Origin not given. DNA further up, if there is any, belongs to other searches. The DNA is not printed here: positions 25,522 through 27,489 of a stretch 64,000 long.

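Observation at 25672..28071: Cupin domain fused to one NeuB-like synthase and free-standing next to the second (Rosetta-stone linkage)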

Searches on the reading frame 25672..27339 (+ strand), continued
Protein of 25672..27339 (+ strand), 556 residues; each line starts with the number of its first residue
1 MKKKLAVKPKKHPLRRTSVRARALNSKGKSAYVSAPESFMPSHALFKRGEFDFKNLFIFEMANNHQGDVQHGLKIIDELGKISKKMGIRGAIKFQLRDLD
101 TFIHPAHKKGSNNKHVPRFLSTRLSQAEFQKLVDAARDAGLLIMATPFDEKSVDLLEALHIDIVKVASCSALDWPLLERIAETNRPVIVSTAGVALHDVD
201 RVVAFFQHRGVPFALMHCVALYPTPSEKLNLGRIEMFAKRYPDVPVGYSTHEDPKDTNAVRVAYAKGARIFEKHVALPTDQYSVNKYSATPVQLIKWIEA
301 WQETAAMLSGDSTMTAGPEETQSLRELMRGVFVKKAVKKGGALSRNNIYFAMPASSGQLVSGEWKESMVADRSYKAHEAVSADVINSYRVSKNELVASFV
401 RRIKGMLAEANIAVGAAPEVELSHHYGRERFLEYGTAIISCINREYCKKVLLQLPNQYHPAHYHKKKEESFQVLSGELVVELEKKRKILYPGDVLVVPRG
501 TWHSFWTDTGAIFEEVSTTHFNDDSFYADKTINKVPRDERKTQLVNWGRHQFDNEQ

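Call 38: find_encoding_contigs(protein=P0116, flank=8000, max_places=2)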
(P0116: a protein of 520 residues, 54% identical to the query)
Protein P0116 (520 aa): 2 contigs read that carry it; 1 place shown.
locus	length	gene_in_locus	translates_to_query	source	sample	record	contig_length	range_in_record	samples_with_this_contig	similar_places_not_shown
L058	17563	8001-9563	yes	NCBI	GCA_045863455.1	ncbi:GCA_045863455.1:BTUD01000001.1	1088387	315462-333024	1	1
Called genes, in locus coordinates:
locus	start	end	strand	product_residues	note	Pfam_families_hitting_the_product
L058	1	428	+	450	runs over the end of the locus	PF13231:PMT_2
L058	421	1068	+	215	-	PF13489:Methyltransf_23, PF07021:MetW, PF08241:Methyltransf_11 (weak), PF08242:Methyltransf_12, PF13649:Methyltransf_25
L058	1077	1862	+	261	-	PF01522:Polysacc_deac_1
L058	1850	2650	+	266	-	PF00535:Glycos_transf_2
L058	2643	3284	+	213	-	PF13489:Methyltransf_23, PF08241:Methyltransf_11, PF08242:Methyltransf_12 (faint), PF13649:Methyltransf_25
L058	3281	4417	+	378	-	PF13439:Glyco_transf_4, PF13579:Glyco_trans_4_4, PF00534:Glycos_transf_1, PF13692:Glyco_trans_1_4, PF13524:Glyco_trans_1_2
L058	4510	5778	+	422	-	PF01943:Polysacc_synt, PF13440:Polysacc_synt_3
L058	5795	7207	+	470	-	PF04464:Glyphos_transf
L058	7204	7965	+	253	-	PF02348:CTP_transf_3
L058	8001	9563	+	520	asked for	PF07385:Lyx_isomer (faint), PF03102:NeuB, PF07883:Cupin_2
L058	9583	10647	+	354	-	PF01408:GFO_IDH_MocA (weak), PF02254:TrkA_N (faint)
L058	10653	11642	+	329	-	PF00389:2-Hacid_dh, PF02826:2-Hacid_dh_C, PF03446:NAD_binding_2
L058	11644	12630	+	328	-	PF05050:Methyltransf_21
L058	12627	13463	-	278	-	PF05148:Methyltransf_8, PF13489:Methyltransf_23, PF08241:Methyltransf_11, PF13649:Methyltransf_25, PF01209:Ubie_methyltran (faint), PF08242:Methyltransf_12, PF13847:Methyltransf_31 (weak)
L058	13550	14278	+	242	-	PF00535:Glycos_transf_2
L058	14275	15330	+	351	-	PF01370:Epimerase, PF02719:Polysacc_synt_2 (faint), PF16363:GDP_Man_Dehyd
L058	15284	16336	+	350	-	PF05368:NmrA (weak), PF01073:3Beta_HSD, PF01370:Epimerase, PF07993:NAD_binding_4 (faint), PF13460:NAD_binding_10, PF16363:GDP_Man_Dehyd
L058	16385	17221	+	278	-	PF03721:UDPG_MGDP_dh_N, PF00984:UDPG_MGDP_dh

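Call 58: find_encoding_contigs(protein=P0063, flank=6000, max_places=1)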
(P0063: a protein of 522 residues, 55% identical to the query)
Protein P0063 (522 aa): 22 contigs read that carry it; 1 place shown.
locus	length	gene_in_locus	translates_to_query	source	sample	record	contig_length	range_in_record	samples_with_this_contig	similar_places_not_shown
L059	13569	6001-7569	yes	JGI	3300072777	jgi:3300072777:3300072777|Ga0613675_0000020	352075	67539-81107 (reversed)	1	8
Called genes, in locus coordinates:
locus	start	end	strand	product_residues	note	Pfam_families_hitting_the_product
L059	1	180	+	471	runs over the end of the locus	-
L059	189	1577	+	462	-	PF01943:Polysacc_synt (weak), PF13440:Polysacc_synt_3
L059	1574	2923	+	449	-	PF04464:Glyphos_transf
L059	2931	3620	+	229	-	PF13489:Methyltransf_23, PF06325:PrmA (weak), PF07021:MetW (weak), PF13847:Methyltransf_31, PF08241:Methyltransf_11, PF08242:Methyltransf_12, PF13649:Methyltransf_25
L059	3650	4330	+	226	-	PF05711:TylF, PF13578:Methyltransf_24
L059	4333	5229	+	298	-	PF05721:PhyH (weak)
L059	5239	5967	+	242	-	PF02348:CTP_transf_3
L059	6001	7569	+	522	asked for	PF03102:NeuB, PF07385:Lyx_isomer (faint), PF00190:Cupin_1 (faint), PF07883:Cupin_2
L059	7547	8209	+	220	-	PF00702:Hydrolase, PF13419:HAD_2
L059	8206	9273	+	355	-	PF00070:Pyr_redox (faint), PF01408:GFO_IDH_MocA, PF02254:TrkA_N (weak), PF02737:3HCDH_N (weak)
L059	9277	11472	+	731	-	PF04932:Wzy_C, PF13424:TPR_12 (faint), PF13428:TPR_14 (faint), PF21033:RMD1-3 (faint), PF23914:TPR_CcmH_CycH (faint), PF25058:ARM_TT21 (faint), PF13414:TPR_11 (weak), PF14559:TPR_19 (weak), +6 more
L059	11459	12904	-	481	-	PF01943:Polysacc_synt, PF03023:MurJ, PF13440:Polysacc_synt_3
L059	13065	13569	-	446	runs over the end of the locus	PF02397:Bac_transf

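Call 59: find_encoding_contigs(protein=P0093, flank=6000, max_places=1)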
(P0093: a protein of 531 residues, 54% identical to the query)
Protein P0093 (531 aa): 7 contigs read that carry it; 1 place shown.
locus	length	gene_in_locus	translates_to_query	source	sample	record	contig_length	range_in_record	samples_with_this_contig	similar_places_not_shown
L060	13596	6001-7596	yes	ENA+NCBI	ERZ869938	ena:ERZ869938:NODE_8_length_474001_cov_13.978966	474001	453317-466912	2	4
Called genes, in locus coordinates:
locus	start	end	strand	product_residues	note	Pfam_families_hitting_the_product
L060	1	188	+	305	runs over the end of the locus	PF02353:CMAS (weak), PF13489:Methyltransf_23, PF07021:MetW (faint), PF13847:Methyltransf_31, PF08241:Methyltransf_11, PF08242:Methyltransf_12, PF13649:Methyltransf_25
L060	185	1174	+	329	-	PF03706:LPG_synthase_TM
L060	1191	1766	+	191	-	PF13489:Methyltransf_23 (weak), PF08241:Methyltransf_11 (weak)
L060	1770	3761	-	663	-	-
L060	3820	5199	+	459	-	-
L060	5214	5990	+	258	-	PF05219:DREV, PF13489:Methyltransf_23, PF06325:PrmA, PF08003:Methyltransf_9, PF13847:Methyltransf_31, PF08241:Methyltransf_11, PF08242:Methyltransf_12, PF13649:Methyltransf_25, +4 more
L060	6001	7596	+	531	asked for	PF03102:NeuB, PF07385:Lyx_isomer (faint), PF07883:Cupin_2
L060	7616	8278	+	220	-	PF00702:Hydrolase, PF12710:HAD, PF13419:HAD_2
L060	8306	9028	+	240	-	PF02348:CTP_transf_3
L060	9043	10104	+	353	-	PF01408:GFO_IDH_MocA (weak), PF02254:TrkA_N (weak)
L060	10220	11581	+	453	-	PF04464:Glyphos_transf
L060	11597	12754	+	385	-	PF02350:Epimerase_2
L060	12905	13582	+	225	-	PF01507:PAPS_reduct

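Call 60: find_encoding_contigs(protein=P0033, flank=6000, max_places=1)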
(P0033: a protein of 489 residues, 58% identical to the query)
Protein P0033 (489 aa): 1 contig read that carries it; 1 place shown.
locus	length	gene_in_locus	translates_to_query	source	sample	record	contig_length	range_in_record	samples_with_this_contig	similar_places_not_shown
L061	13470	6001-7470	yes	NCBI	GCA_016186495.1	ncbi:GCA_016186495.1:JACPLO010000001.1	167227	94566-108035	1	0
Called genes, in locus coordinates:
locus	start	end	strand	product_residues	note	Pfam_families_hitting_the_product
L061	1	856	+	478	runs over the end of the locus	PF05159:Capsule_synth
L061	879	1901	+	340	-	PF00106:adh_short (weak), PF08659:KR, PF01073:3Beta_HSD, PF01370:Epimerase, PF02719:Polysacc_synt_2, PF07993:NAD_binding_4, PF13460:NAD_binding_10, PF16363:GDP_Man_Dehyd, +1 more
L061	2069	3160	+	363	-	PF01408:GFO_IDH_MocA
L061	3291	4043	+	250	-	PF02348:CTP_transf_3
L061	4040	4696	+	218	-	PF00300:His_Phos_1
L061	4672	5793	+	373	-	PF01636:APH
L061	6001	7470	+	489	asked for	PF03102:NeuB, PF07385:Lyx_isomer (faint), PF00190:Cupin_1 (weak), PF07883:Cupin_2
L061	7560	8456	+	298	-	PF13489:Methyltransf_23, PF08241:Methyltransf_11, PF08242:Methyltransf_12, PF13649:Methyltransf_25 (weak), PF13847:Methyltransf_31 (weak)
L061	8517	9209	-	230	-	PF02348:CTP_transf_3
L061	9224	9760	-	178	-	PF13302:Acetyltransf_3, PF13420:Acetyltransf_4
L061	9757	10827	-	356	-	PF03102:NeuB, PF08666:SAF (weak)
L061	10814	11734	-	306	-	PF01073:3Beta_HSD (weak), PF01370:Epimerase, PF02719:Polysacc_synt_2, PF04321:RmlD_sub_bind, PF16363:GDP_Man_Dehyd, PF07993:NAD_binding_4 (weak)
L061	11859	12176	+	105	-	-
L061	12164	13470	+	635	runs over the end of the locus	PF04932:Wzy_C, PF21033:RMD1-3 (faint), PF12569:NatA_aux_su (faint), PF13424:TPR_12 (faint), PF14561:TPR_20 (faint), PF00515:TPR_1 (faint), PF07719:TPR_2 (faint), PF14559:TPR_19 (weak), +6 more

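Call 65: fold_search(model_id=the predicted structure, library=pdb)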
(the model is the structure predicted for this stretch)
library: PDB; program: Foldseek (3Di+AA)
matches with E <= 10: 1961; with E <= 0.001: 1168
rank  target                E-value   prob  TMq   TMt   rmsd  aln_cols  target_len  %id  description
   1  3g8r_B                6.3e-40  1.00  0.61  0.91   2.2       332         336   46  Crystal structure of putative spore coat polysaccharide biosynthesis protein E from Chromobacterium violaceum ATCC 124 (released 2009-04-07)
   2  3g8r_A                1.8e-38  1.00  0.61  0.92   2.1       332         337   46  Crystal structure of putative spore coat polysaccharide biosynthesis protein E from Chromobacterium violaceum ATCC 124 (released 2009-04-07)
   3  1xuu                  3.4e-25  1.00  0.55  0.79   3.9       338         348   23  Crystal structure of sialic acid synthase (NeuB) in complex with Mn2+ and Malate from Neisseria meningitidis (released 2004-11-02)
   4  4ipi                  4.1e-25  1.00  0.56  0.79   4.8       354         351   22  Crystal Structure of R314A N-acetyl Neuraminic Acid Synthase from Neiserria meningitidis with Malate bound (released 2013-04-10)
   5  2wqp                  1.2e-24  1.00  0.55  0.79   3.7       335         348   22  Crystal structure of sialic acid synthase NeuB-inhibitor complex (released 2009-09-15)
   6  4ipj                  1.4e-24  1.00  0.56  0.80   4.8       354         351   22  Crystal Structure of R314K N-acetyl Neuraminic Acid Synthase from Neiserria meningitidis with Malate bound (released 2013-04-10)
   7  8h2c_C                6.0e-24  1.00  0.57  0.83   3.3       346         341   25  Crystal structure of the pseudaminic acid synthase PseI from Campylobacter jejuni (released 2022-11-09)
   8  8h2c_A                1.2e-23  1.00  0.57  0.83   3.3       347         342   24  Crystal structure of the pseudaminic acid synthase PseI from Campylobacter jejuni (released 2022-11-09)
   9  8h2c_D                2.3e-23  1.00  0.56  0.82   3.4       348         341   24  Crystal structure of the pseudaminic acid synthase PseI from Campylobacter jejuni (released 2022-11-09)
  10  8h2c_B                1.8e-22  1.00  0.54  0.82   3.1       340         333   25  Crystal structure of the pseudaminic acid synthase PseI from Campylobacter jejuni (released 2022-11-09)
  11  1vli                  4.8e-21  1.00  0.43  0.60  25.9       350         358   26  Crystal structure of Spore coat polysaccharide biosynthesis protein spsE (BSU37870) from Bacillus subtilis at 2.38 A res (released 2004-09-21)
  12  6ncs_A                4.4e-20  1.00  0.47  0.82   2.9       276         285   28  Crystal structure of N-acetylneuraminic acid (Sialic acid) synthetase from Leptospira borgpetersenii serovar Hardjo-bo (released 2018-12-26)
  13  3pg8_B                1.6e-11  1.00  0.38  0.72   3.3       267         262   13  Truncated form of 3-deoxy-D-arabino-heptulosonate 7-phosphate synthase from Thermotoga maritima (released 2011-01-26)
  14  7nzo_BBB              1.3e-10  1.00  0.26  0.70   3.5       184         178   22  D-lyxose isomerasefrom the hyperthermophilic archaeon Thermofilum sp (released 2021-10-13)
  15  7nzo_AAA              2.2e-10  1.00  0.25  0.71   3.3       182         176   23  D-lyxose isomerasefrom the hyperthermophilic archaeon Thermofilum sp (released 2021-10-13)
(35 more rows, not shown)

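Call 69: search_protein_families(library=pfam, proteins=[P0020, P0111], max_evalue=0.0001)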
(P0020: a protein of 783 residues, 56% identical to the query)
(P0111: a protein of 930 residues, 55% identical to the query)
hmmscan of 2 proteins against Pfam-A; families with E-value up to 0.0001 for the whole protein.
P0020 (783 aa): 5 families
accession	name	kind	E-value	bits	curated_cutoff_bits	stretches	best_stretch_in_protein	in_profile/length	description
PF03102.20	NeuB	-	9.8e-41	140.2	22.1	1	315-514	7-211/241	NeuB family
PF02348.25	CTP_transf_3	-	8.5e-20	71.9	22.6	1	8-133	2-119/217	Cytidylyltransferase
PF07883.17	Cupin_2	-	3.8e-13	49.4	27.2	1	681-738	3-59/70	Cupin domain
PF07385.18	Lyx_isomer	-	1.1e-05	25.2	20.8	0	673-700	84-111/222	D-lyxose isomerase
PF02311.25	AraC_binding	-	1.2e-05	25.6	21.1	1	684-740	11-66/135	AraC-like ligand binding domain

P0111 (930 aa): 4 families
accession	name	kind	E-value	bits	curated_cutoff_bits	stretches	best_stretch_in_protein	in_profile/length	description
PF03102.20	NeuB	-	7.4e-42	143.9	22.1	1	448-677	3-238/241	NeuB family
PF02348.25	CTP_transf_3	-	3.5e-24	86.3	22.6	1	5-131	2-120/217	Cytidylyltransferase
PF01467.32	CTP_transf_like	-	3.9e-14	53.4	21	1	273-369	3-93/133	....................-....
PF07883.17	Cupin_2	-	1.5e-13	50.7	27.2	1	821-875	7-60/70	Cupin domain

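Call 72: list_cluster_members(proteins=[P0001, P0121, P0242])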
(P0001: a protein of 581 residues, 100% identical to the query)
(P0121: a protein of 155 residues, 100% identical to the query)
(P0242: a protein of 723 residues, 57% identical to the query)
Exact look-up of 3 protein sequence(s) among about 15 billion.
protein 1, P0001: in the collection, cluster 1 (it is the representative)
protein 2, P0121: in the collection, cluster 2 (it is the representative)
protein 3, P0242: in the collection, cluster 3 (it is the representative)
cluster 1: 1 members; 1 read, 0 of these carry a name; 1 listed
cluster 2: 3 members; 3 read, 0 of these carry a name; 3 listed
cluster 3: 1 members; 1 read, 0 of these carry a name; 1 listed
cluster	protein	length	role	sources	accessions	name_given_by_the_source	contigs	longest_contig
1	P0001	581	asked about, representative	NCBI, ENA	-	-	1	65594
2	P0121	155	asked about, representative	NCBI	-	-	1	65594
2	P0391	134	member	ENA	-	-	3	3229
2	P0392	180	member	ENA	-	-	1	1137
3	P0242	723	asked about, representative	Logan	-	-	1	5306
